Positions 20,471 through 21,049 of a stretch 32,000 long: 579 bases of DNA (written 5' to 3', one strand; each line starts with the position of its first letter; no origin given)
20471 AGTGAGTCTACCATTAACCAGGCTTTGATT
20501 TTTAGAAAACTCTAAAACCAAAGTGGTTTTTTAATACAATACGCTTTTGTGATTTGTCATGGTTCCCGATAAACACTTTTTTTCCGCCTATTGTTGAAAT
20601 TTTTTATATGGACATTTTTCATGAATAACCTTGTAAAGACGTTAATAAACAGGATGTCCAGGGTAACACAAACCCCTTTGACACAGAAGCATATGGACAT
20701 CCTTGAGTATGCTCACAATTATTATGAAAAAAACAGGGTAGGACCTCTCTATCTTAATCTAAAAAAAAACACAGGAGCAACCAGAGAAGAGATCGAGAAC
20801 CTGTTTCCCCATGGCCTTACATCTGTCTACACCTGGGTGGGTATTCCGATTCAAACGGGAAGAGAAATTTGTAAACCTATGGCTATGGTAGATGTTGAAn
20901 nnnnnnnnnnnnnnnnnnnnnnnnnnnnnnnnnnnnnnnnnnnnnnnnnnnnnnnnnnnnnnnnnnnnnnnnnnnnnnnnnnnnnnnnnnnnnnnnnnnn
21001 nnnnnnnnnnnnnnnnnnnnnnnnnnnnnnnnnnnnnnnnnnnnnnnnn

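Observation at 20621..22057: TusE/DsrC-like sulfur-acceptor domain fused to a NifS/IscS cysteine desulfurase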

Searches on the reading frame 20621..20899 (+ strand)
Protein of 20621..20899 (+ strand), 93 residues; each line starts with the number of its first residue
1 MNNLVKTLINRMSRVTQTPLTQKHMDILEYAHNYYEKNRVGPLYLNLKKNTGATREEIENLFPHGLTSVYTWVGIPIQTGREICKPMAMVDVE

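Call 4: search_protein_families(library=ncbifam, proteins=[window:20621-20899:+], max_evalue=0.1)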
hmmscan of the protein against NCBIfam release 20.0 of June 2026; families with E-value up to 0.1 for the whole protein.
window:20621-20899:+ (93 aa): 1 family
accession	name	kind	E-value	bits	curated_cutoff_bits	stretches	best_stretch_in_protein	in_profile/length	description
TIGR03342.1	dsrC_tusE_dsvC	subfamily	3.7e-05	24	53.5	1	6-65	24-90/108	TusE/DsrC/DsvC family sulfur relay protein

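Call 13: search_solved_structures(query=A1, max_evalue=1, show_alignments=4)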
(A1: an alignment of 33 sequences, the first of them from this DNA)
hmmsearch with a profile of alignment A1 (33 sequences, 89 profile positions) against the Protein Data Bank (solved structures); distinct sequences matched with E-value up to 1: 9.
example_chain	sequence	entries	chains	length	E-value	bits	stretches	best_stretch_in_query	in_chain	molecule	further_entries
2xsj_C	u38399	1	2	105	5.8e-10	42.3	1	18-65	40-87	SULFUR RELAY PROTEIN, TUSE/DSRC/DSVC FAMILY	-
2v4j_C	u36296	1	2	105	1.2e-08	38.1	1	19-65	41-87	SULFITE REDUCTASE, DISSIMILATORY-TYPE SUBUNIT GAMMA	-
3or1_C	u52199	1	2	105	6.1e-08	35.9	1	22-65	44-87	Sulfite reductase gama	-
3or2_C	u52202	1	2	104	4.6e-07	33.1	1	22-65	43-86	Sulfite redcutase subunit gama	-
1yx3_A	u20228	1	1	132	7.3e-07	32.4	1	2-54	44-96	hypothetical protein DsrC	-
1ji8_A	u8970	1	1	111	5.8e-05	26.3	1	19-65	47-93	dissimilatory siroheme-sulfite reductase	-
1sau_A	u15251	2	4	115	0.0053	20.1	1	18-65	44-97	sulfite reductase, desulfoviridin-type subunit gamma | sulfite reductase, desulfoviridin-type subunit gamma (dsvC)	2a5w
2jif_A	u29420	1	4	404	0.68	13.3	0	20-68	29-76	SHORT/BRANCHED CHAIN SPECIFIC ACYL-COA DEHYDROGENASE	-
7syb_A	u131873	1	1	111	0.77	13.1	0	10-47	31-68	Sulfurtransferase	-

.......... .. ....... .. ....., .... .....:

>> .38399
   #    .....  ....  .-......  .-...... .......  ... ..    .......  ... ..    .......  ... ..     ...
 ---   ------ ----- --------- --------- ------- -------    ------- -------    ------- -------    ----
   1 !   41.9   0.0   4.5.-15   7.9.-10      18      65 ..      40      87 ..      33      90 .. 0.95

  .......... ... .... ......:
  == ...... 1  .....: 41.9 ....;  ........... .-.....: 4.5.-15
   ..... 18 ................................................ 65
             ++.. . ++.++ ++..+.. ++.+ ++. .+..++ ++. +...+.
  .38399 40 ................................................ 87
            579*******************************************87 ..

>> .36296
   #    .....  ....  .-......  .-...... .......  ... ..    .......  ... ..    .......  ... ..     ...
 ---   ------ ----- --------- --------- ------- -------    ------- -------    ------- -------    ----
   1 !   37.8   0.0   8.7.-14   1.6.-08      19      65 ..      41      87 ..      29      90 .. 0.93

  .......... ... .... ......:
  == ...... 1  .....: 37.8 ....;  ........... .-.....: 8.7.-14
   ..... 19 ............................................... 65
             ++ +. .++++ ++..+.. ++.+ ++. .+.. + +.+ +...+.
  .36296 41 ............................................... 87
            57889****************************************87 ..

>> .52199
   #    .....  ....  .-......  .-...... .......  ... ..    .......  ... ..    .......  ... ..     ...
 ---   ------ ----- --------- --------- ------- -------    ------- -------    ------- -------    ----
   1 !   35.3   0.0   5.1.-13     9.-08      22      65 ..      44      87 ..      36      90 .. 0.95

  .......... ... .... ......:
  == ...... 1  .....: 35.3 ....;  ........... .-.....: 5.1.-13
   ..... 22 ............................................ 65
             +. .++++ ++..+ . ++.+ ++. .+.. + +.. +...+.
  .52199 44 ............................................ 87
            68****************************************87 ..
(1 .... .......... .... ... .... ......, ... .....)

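Call 22: find_related_loci(query=A1, collection=genome_contigs, flank=7000)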
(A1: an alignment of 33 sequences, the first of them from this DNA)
Query A1 (89 aa) in genome_contigs; peptide patterns used: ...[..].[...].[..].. (x = any residue, [..] = any of these).
58 stretches matched a pattern; 48 encode a relative of the query (tblastn E <= 1e-3); 48 distinct loci.
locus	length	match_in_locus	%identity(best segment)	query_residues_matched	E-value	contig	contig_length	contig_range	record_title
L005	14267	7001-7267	94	1-89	2e-57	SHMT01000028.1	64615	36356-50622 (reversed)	MAG: Candidatus Scalindua sp. SCAELEC01 416, whole genome shotgun sequence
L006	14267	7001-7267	93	1-89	7e-57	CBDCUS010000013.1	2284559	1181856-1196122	MAG: Candidatus Scalinduaceae bacterium isolate 06c2e644-e4ca-4b95-b966-bf5aaa188cb2 genome assembly, contig: contig_13,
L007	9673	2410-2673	78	1-88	3e-48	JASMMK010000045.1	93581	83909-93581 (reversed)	MAG: Candidatus Scalindua sp. isolate Arabian9_MAG_63 c_000000893979, whole genome shotgun sequence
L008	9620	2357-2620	80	1-88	3e-48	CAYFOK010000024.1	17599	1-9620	MAG TPA_asm: uncultured Candidatus Scalindua sp. isolate ERP019367_co2_59 genome assembly, contig: NODE_2201_length_1759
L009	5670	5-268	78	1-88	7e-47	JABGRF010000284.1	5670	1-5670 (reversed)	MAG: Candidatus Scalindua sp. isolate co234_bin73 NODE_21470_length_5670_cov_127.744435, whole genome shotgun sequence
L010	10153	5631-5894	74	1-88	8e-47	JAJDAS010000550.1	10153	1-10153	MAG: Nitrospinia bacterium isolate OFTM173 OFTM173_549, whole genome shotgun sequence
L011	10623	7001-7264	65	1-88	2e-38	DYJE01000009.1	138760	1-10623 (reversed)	MAG TPA_asm: Desulforapulum autotrophicum isolate FI88_52_17 Afr_mines_FI88_82_length_138760_cov_7_549995, whole genome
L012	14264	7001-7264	64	1-88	1e-38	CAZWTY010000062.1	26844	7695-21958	MAG TPA_asm: uncultured Desulforapulum sp. isolate SRP220891_co1_433 genome assembly, contig: NODE_3443_length_26844_cov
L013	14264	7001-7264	63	1-88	4e-38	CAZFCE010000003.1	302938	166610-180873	MAG TPA_asm: uncultured Caldilineaceae bacterium isolate binchicken_co20_290 genome assembly, contig: NODE_52_length_302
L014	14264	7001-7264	65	1-88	4e-38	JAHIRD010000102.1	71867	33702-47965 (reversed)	MAG: Proteobacteria bacterium isolate MM_PC_MetaG.mb.113 MM_PC_MetaG.mb.113_k141_1009332, whole genome shotgun sequence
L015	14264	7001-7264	64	1-88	2e-37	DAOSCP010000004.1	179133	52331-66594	MAG TPA_asm: Ignavibacteriales bacterium isolate AMR_MDS_1854 NODE_49_length_179133_cov_16.291934, whole genome shotgun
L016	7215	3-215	80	18-88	1e-37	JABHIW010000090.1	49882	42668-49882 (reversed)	MAG: Candidatus Scalindua sp. isolate SI037_bin72 k141_955322, whole genome shotgun sequence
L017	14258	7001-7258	66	1-86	6e-37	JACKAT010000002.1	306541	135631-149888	MAG: Anaerolineales bacterium isolate HK-STAS-CHLO-2 HK-STAS-CHLO-2_2, whole genome shotgun sequence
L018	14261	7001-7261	66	1-87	8e-37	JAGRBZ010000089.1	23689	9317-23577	MAG: Anaerolineae bacterium isolate HKST-UBA12 NODE_89_length_23710_cov_10.626835, whole genome shotgun sequence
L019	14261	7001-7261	64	1-87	5e-37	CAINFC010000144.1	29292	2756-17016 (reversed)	MAG: uncultured Acidobacteria bacterium isolate LaPlata_bin-3695 genome assembly, contig: bin-3695:144/326, whole genome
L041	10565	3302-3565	59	1-88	6e-33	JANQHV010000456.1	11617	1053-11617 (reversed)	MAG: SAR324 cluster bacterium isolate PL24a_bin.25 k99_5763607, whole genome shotgun sequence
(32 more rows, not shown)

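Call 39: predict_structure(alignment_id=A1)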
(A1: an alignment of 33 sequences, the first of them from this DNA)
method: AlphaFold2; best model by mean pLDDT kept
length: 89 residues; sequences in the alignment: 33
mean_pLDDT: 89.3   pTM: 0.79
mean pLDDT of the five models: 89.3, 88.8, 88.7, 88.3, 88.2
residues with pLDDT >= 90: 73; 70-90: 4; 50-70: 7; < 50: 5
segments of 3 or more residues with pLDDT < 50: 87-89
pLDDT, mean of each block of 10 residues (from residue 1): 93 93 98 96 97 97 94 81 50
secondary structure, 60 per line:
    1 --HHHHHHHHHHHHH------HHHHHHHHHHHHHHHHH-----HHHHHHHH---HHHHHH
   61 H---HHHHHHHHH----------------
elements in order: H3-15 H22-38 H44-51 H55-61 H65-73

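Call 42: search_protein_representatives(alignment_id=A1)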
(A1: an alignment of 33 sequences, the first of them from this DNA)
Query: 33 sequences, 89 profile positions. Proteins with E-value up to 0.001 (for the whole library): 88; up to 1e-10: 18; up to 1e-30: 5. The best 88 are listed.
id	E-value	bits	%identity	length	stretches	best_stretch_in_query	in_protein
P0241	7.9e-43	160.6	-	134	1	1-89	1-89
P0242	2.0e-41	156.0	-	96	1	1-89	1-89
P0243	5.4e-36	138.7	-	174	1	1-88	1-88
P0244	1.2e-33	131.2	-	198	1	1-88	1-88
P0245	6.7e-32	125.5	-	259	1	1-88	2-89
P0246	5.7e-30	119.4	-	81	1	1-76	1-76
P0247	1.6e-29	117.9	-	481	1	1-88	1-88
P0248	4.1e-29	116.6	-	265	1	12-88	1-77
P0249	1.4e-25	105.3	-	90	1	1-71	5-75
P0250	1.7e-22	95.4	-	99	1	11-75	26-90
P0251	5.7e-22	93.7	-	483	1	2-85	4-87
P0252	1.2e-19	86.2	-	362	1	27-88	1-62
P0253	3.3e-19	84.8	-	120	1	22-83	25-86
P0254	6.0e-19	84.0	-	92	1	1-69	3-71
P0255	2.7e-15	72.3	-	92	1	9-64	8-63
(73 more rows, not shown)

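Call 43: fold_search(model_id=the predicted structure, library=pdb)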
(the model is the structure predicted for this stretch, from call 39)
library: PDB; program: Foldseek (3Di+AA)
matches with E <= 10: 42; with E <= 0.001: 0
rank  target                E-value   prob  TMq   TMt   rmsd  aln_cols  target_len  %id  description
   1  2v4j_C                1.1e-03  1.00  0.75  0.65   1.6        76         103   28  THE CRYSTAL STRUCTURE OF Desulfovibrio vulgaris DISSIMILATORY SULFITE REDUCTASE BOUND TO DsrC PROVIDES NOVEL INSIGHTS  (released 2008-12-02)
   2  3or1_C                3.2e-03  1.00  0.72  0.62   1.8        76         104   28  Crystal structure of dissimilatory sulfite reductase I (DsrI) (released 2010-09-22)
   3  3or2_C                3.4e-03  1.00  0.72  0.62   1.8        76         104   25  Crystal structure of dissimilatory sulfite reductase II (DsrII) (released 2010-09-22)
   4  2xsj_C                5.2e-03  1.00  0.74  0.64   1.6        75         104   29  Structure of desulforubidin from Desulfomicrobium norvegicum (released 2011-08-24)
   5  1yx3_MODEL_1_A        6.3e-03  1.00  0.67  0.55   2.5        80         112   26  NMR structure of Allochromatium vinosum DsrC: Northeast Structural Genomics Consortium target OP4 (released 2005-04-19)
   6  1sau                  5.6e-02  1.00  0.57  0.46   3.0        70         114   30  The Gamma subunit of the dissimilatory sulfite reductase (DsrC) from Archaeoglobus fulgidus at 1.1 A resolution (released 2005-02-15)
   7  7syb                  9.7e-02  1.00  0.66  0.59   2.5        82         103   13  Crystal Structure of sulfurtransferase (DsrC family protein) from Acinetobacter baumannii (released 2021-12-08)
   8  4mxm_A                2.3e+00  0.25  0.46  0.24   5.4        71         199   14  Crystal structure of superantigen pfit (released 2014-09-17)
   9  3k2z_B                2.6e+00  0.54  0.34  0.16   0.7        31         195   22  Crystal structure of a LexA protein from Thermotoga maritima (released 2010-10-06)
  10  4mhv_B                2.8e+00  0.05  0.22  0.21  11.0        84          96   11  Crystal structure of the PNT domain of human ETS2 (released 2013-09-25)
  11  3dew                  3.1e+00  0.51  0.49  0.24   2.1        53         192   23  The structure of a putative TetR family transcriptional regulator from Geobacter sulfurreducens PCA. (released 2008-09-30)
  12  4me9_A                3.5e+00  0.33  0.45  0.23   3.0        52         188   13  Crystal structure of a transcriptional regulator, TetR family (BCE_2991) from Bacillus cereus ATCC 10987 at 2.50 A res (released 2013-09-25)
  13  2fx0                  3.7e+00  0.30  0.48  0.26   7.0        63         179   19  Crystal Structure of HlyIIR, a Hemolysin II transcriptional Regulator (released 2006-02-21)
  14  9kpz_B                4.0e+00  0.05  0.24  0.12   8.6        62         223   13  Structure of TolQRA complex at pH 5.4 from E.coli (released 2026-03-04)
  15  4x1e_A                4.2e+00  0.33  0.47  0.23   2.2        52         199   19  Crystal structure of unliganded E. coli transcriptional regulator RutR, W167A mutant (released 2015-01-21)
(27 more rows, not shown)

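Call 47: search_protein_families(library=ncbifam, proteins=[L041:386-2401:+], max_evalue=0.001)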
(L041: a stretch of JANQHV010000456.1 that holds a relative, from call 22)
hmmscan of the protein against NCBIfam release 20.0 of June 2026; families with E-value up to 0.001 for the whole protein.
L041:386-2401:+ (672 aa): 26 families (the best 25 are shown)
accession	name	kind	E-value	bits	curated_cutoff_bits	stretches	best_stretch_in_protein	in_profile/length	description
TIGR02166.1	dmsA_ynfE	subfamily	2.2e-69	234.4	777.7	2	7-471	46-561/794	DMSO/selenate family reductase complex A subunit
TIGR01591.1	Fdh-alpha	equivalog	4.7e-69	233.2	666.25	2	8-331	1-321/672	formate dehydrogenase subunit alpha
NF047855.1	AssmNtatRedNasC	equivalog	8.9e-55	186.2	1100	2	7-311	22-327/708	assimilatory nitrate reductase catalytic subunit NasC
TIGR03479.1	DMSO_red_II_alp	subfamily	9.2e-55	186.1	984.75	3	45-247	104-307/913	molybdopterin-dependent oxidoreductase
TIGR00509.1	bisC_fam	subfamily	5.6e-54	183.6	1017.55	4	173-327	184-343/772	molybdopterin guanine dinucleotide-containing S/N-oxide reductase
NF012032.0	PRK15488.1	equivalog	8.2e-50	169.6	694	2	7-320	45-355/759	thiosulfate reductase PhsA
NF041884.1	selenate_YnfF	exception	2.9e-47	161.1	1650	2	30-454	74-538/798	selenate/tellurate reductase subunit YnfF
NF011566.1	PRK14990.1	exception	1e-43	149.4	1600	2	10-468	63-578/814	dimethylsulfoxide reductase subunit A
NF041885.1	selenate_YnfE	exception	7e-43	146.5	1675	1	12-468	55-565/805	selenate/tellurate reductase subunit YnfE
NF041323.1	Nitr_red_NasA_Halo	equivalog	9.7e-37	126.8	1000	2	14-321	3-306/673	assimilatory nitrate reductase NasA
NF041783.2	mnquin_red_QrcB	equivalog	2.4e-36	125.1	440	1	5-469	52-505/695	menaquinone reductase molybdopterin-binding-like subunit QrcB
NF011682.0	PRK15102.1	equivalog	1.8e-32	112.4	909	3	187-319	251-389/829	trimethylamine-N-oxide reductase TorA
TIGR02164.1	torA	equivalog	2.2e-30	105.5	1465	3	188-320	248-386/824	trimethylamine-N-oxide reductase TorA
TIGR01701.1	Fdhalpha-like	subfamily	1.3e-26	93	582.15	1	54-312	92-371/744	FdhF/YdeP family oxidoreductase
TIGR01553.1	formate-DH-alph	equivalog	6.8e-26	90.3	814.2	2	164-249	221-306/1009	formate dehydrogenase-N subunit alpha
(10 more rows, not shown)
